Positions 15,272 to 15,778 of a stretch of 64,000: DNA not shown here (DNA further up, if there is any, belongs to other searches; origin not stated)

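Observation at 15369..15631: Promoter-equipped 69-aa ORF: Tat signal peptide fused to a short His/Pro-rich tail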

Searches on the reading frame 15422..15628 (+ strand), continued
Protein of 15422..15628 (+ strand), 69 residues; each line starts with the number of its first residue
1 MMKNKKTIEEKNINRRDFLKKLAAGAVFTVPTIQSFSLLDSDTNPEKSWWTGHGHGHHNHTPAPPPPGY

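Call 31: find_encoding_contigs(protein=P0047, flank=8000, max_places=1)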
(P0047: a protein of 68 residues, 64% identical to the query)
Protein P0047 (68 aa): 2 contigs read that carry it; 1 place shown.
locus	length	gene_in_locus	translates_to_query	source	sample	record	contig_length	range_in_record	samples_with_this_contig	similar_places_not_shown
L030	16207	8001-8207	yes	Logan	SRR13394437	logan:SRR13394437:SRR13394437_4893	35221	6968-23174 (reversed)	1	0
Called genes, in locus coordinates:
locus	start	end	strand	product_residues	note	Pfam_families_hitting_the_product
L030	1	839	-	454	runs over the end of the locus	PF03051:Peptidase_C1_2, PF00112:Peptidase_C1 (faint)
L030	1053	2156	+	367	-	PF16491:Peptidase_M48_N, PF05569:Peptidase_M56 (faint), PF01435:Peptidase_M48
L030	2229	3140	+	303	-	PF00892:EamA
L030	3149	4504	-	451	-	PF01406:tRNA-synt_1e, PF01921:tRNA-synt_1f (faint), PF09334:tRNA-synt_1g (faint), PF00133:tRNA-synt_1 (weak), PF09190:DALR_2 (weak), PF23493:CysS_C (weak)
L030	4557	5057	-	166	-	PF02357:NusG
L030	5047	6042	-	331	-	PF01820:Dala_Dala_lig_N, PF01071:GARS_A (weak), PF02222:ATP-grasp (weak), PF02655:ATP-grasp_3 (weak), PF02786:CPSase_L_D2, PF07478:Dala_Dala_lig_C, PF13535:ATP-grasp_4 (weak)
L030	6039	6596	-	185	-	PF00702:Hydrolase (faint), PF08645:PNK3P (weak), PF13419:HAD_2 (faint), PF13242:Hydrolase_like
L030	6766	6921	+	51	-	-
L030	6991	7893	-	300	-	PF14559:TPR_19 (faint)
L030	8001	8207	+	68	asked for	-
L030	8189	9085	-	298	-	PF07719:TPR_2 (faint), PF14559:TPR_19 (faint)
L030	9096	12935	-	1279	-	PF05048:NosD, PF13229:Beta_helix, PF05048:NosD (weak), PF13229:Beta_helix (weak), PF08480:Disaggr_assoc, PF13860:FlgD_ig (weak), PF18962:Por_Secre_tail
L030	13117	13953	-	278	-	PF02511:Thy1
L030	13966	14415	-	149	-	PF00166:Cpn10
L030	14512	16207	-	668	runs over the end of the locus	PF03169:OPT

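Call 32: find_encoding_contigs(protein=P0002, flank=6000, max_places=1)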
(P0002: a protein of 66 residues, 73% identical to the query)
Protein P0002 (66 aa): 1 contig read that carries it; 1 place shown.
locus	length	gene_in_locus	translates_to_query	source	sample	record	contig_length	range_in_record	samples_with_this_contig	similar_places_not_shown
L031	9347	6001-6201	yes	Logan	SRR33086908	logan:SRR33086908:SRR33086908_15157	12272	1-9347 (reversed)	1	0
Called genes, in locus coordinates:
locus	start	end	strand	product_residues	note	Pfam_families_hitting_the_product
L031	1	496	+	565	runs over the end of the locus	PF02310:B12-binding, PF04055:Radical_SAM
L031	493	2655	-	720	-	PF00912:Transgly, PF00905:Transpeptidase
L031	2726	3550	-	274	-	PF01048:PNP_UDP_1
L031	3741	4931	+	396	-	PF01979:Amidohydro_1, PF07969:Amidohydro_3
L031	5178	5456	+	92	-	-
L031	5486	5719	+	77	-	PF03994:DUF350 (weak)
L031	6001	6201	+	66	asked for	-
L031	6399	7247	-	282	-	PF02511:Thy1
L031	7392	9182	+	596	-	PF00009:GTP_EFTU, PF03144:GTP_EFTU_D2, PF00679:EFG_C, PF06421:LepA_C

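Call 33: find_encoding_contigs(protein=P0003, flank=6000, max_places=1)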
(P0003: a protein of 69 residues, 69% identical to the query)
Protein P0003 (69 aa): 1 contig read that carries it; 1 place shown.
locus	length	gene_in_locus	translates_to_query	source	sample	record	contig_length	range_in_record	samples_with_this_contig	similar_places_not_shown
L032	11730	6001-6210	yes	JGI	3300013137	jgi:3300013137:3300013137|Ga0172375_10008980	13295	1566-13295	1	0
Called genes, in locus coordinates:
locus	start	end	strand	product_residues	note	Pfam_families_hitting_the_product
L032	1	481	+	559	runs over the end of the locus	PF02310:B12-binding, PF04055:Radical_SAM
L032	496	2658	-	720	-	PF00912:Transgly, PF00905:Transpeptidase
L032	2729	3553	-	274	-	PF01048:PNP_UDP_1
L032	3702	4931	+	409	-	PF07969:Amidohydro_3 (weak), PF01979:Amidohydro_1, PF07969:Amidohydro_3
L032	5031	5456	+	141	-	-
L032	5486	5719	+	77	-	PF03994:DUF350 (weak)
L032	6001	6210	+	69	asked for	-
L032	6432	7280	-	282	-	PF02511:Thy1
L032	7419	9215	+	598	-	PF00009:GTP_EFTU, PF03144:GTP_EFTU_D2, PF22042:EF-G_D2 (faint), PF00679:EFG_C, PF06421:LepA_C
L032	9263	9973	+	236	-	PF02517:Rce1-like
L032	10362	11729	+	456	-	?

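Call 34: find_encoding_contigs(protein=P0076, flank=6000, max_places=2)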
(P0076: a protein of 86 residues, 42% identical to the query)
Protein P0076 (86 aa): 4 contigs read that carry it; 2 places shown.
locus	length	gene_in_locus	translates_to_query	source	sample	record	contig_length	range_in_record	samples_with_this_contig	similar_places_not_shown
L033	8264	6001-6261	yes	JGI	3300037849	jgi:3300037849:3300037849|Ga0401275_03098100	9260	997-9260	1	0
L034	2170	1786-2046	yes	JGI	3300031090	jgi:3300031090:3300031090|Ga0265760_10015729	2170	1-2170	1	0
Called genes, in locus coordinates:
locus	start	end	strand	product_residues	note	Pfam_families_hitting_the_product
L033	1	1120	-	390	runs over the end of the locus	PF00534:Glycos_transf_1 (weak)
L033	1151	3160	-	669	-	PF04488:Gly_transf_sug, PF13692:Glyco_trans_1_4 (faint), PF00534:Glycos_transf_1 (faint)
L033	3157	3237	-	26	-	-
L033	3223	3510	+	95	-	PF05402:PqqD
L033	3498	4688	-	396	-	PF00534:Glycos_transf_1 (weak), PF13692:Glyco_trans_1_4, PF13524:Glyco_trans_1_2 (weak)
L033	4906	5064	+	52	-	-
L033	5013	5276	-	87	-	-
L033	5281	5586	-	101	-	-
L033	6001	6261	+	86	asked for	-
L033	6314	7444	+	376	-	PF00535:Glycos_transf_2, PF13424:TPR_12 (faint), PF13432:TPR_16 (faint), PF14559:TPR_19 (faint), PF07719:TPR_2 (faint)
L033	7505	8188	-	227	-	PF00501:AMP-binding, PF13193:AMP-binding_C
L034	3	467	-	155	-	?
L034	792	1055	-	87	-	-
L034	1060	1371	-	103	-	-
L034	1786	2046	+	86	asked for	-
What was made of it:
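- Tried and rejected: Distant look-alike P0076: its context is glycosyltransferases and a PqqD-like gene, which is uninformative (call 34).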

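Call 49: predict_structure(alignment_id=A4)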
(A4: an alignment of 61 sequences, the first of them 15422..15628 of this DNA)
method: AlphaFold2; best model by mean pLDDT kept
length: 69 residues; sequences in the alignment: 61
mean_pLDDT: 68.2   pTM: 0.29
mean pLDDT of the five models: 68.2, 67.3, 66.6, 65.2, 64.3
residues with pLDDT >= 90: 2; 70-90: 28; 50-70: 35; < 50: 4
segments of 3 or more residues with pLDDT < 50: 55-57
pLDDT, mean of each block of 10 residues (from residue 1): 65 86 83 72 57 54 59
secondary structure, 60 per line:
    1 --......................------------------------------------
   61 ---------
elements in order: H3-24
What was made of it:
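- AlphaFold2 gives a helix only for residues 3-24 and coil for the rest (call 49). AlphaFold2 does not model it as a helix (call 49).
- Tried and rejected: AlphaFold2 of the micro-protein: no fold was predicted (helix at residues 3-24, the rest coil), so no fold search was worthwhile (call 49).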

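Call 51: search_solved_structures(query=A4, max_evalue=1)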
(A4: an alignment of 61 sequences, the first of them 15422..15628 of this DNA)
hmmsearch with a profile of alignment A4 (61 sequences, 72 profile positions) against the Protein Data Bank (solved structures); distinct sequences matched with E-value up to 1: 8.
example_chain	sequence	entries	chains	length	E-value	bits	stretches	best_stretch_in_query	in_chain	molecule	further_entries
8the_A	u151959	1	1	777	0.061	16.3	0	27-48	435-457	Heme/hemoglobin uptake outer membrane receptor PhuR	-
7cnw_B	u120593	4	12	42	0.082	15.9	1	29-55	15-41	Phosphatidylserine decarboxylase alpha chain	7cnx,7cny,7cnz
6vkm_A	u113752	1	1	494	0.21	14.6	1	39-55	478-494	Virion spike glycoprotein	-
2l22_A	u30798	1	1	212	0.35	13.9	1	15-55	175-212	Mupirocin didomain Acyl Carrier Protein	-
5kzo_A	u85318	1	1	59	0.43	13.6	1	49-69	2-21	Neurogenic locus notch homolog protein 1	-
5eh1_A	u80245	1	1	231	0.43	13.6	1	32-56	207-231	Interferon gamma receptor 2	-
3o8w_A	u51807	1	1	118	0.83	12.7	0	24-55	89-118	Nitrogen regulatory protein P-II (GlnB-1)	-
3t9z_A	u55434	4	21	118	0.88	12.6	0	24-55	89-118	Nitrogen regulatory protein P-II (GlnB-3)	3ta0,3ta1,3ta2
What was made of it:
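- Tried and rejected: PDB sequence search: a search with the family profile matched only His-tag-like stretches (call 51).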

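Call 59: list_cluster_members(proteins=[P0001, P0078])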
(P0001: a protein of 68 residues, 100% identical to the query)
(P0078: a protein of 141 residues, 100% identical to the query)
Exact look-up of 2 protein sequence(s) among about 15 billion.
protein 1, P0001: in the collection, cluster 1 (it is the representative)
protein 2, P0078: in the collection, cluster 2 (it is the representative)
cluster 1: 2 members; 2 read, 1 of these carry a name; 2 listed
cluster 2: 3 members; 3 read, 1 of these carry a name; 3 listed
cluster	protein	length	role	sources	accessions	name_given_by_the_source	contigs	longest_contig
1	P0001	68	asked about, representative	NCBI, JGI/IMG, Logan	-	-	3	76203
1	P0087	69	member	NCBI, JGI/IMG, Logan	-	hypothetical protein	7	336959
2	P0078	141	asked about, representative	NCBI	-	-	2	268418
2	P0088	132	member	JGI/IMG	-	hypothetical protein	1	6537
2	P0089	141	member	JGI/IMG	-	-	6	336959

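Call 72: find_encoding_contigs(protein=P0017, flank=8000, max_places=1)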
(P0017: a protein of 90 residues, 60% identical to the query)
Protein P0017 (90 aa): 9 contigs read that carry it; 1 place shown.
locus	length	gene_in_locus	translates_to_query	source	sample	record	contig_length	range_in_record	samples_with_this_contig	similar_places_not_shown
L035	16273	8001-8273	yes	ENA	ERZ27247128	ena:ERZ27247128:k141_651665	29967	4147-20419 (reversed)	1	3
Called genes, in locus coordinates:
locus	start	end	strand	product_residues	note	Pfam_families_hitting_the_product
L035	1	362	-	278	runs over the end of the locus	-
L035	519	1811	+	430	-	PF04055:Radical_SAM, PF13353:Fer4_12 (weak), PF13186:SPASM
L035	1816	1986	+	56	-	-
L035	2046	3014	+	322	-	PF04055:Radical_SAM, PF13353:Fer4_12 (weak), PF13186:SPASM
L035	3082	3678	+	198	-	PF00929:RNase_T, PF16473:Rv2179c-like (faint)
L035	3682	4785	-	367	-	PF00149:Metallophos (weak)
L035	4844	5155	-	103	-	-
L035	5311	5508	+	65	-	PF12844:HTH_19, PF13413:HTH_25 (weak), PF13443:HTH_26 (weak), PF13560:HTH_31, PF01381:HTH_3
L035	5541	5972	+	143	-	-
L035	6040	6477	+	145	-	PF00164:Ribosom_S12_S23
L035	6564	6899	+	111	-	PF00072:Response_reg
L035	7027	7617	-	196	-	PF01725:Ham1p_like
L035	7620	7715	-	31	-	-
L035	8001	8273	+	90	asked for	-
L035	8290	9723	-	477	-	PF00989:PAS, PF08448:PAS_4, PF13188:PAS_8 (weak), PF13426:PAS_9, PF08447:PAS_3, PF00989:PAS, PF08448:PAS_4 (weak), PF13426:PAS_9, +4 more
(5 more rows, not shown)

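Call 73: find_encoding_contigs(protein=P0020, flank=8000, max_places=1)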
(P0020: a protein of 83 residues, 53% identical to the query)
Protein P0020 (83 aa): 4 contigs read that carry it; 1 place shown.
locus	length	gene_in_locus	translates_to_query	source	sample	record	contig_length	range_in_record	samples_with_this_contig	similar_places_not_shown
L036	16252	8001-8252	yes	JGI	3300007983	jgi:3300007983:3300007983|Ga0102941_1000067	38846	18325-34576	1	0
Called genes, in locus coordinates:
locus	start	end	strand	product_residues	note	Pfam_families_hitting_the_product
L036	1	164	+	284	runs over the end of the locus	PF01634:HisG, PF08029:HisG_C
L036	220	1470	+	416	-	PF00815:Histidinol_dh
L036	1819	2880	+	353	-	PF00155:Aminotran_1_2, PF01053:Cys_Met_Meta_PP, PF00266:Aminotran_5 (faint)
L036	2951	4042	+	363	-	PF08645:PNK3P (weak), PF13242:Hydrolase_like (weak), PF00475:IGPD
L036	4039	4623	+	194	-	PF00117:GATase, PF07685:GATase_3, PF01174:SNO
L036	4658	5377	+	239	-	PF00977:His_biosynth, PF01884:PcrB (faint)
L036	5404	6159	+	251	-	PF00977:His_biosynth, PF02581:TMP-TENI (faint), PF03060:NMO (faint)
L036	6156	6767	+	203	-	PF01502:PRA-CH, PF01503:PRA-PH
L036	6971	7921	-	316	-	PF16656:Pur_ac_phosph_N (faint)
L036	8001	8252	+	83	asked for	-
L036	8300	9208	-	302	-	PF14559:TPR_19 (faint)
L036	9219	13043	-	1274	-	PF13229:Beta_helix (weak), PF13860:FlgD_ig (weak), PF18962:Por_Secre_tail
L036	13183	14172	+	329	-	PF13485:Peptidase_MA_2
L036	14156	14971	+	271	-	-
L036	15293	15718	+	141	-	PF01029:NusB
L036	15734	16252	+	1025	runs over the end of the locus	PF07517:SecA_DEAD, PF00270:DEAD (weak), PF01043:SecA_PP_bind, PF21090:P-loop_SecA, PF07516:SecA_SW, PF02810:SEC-C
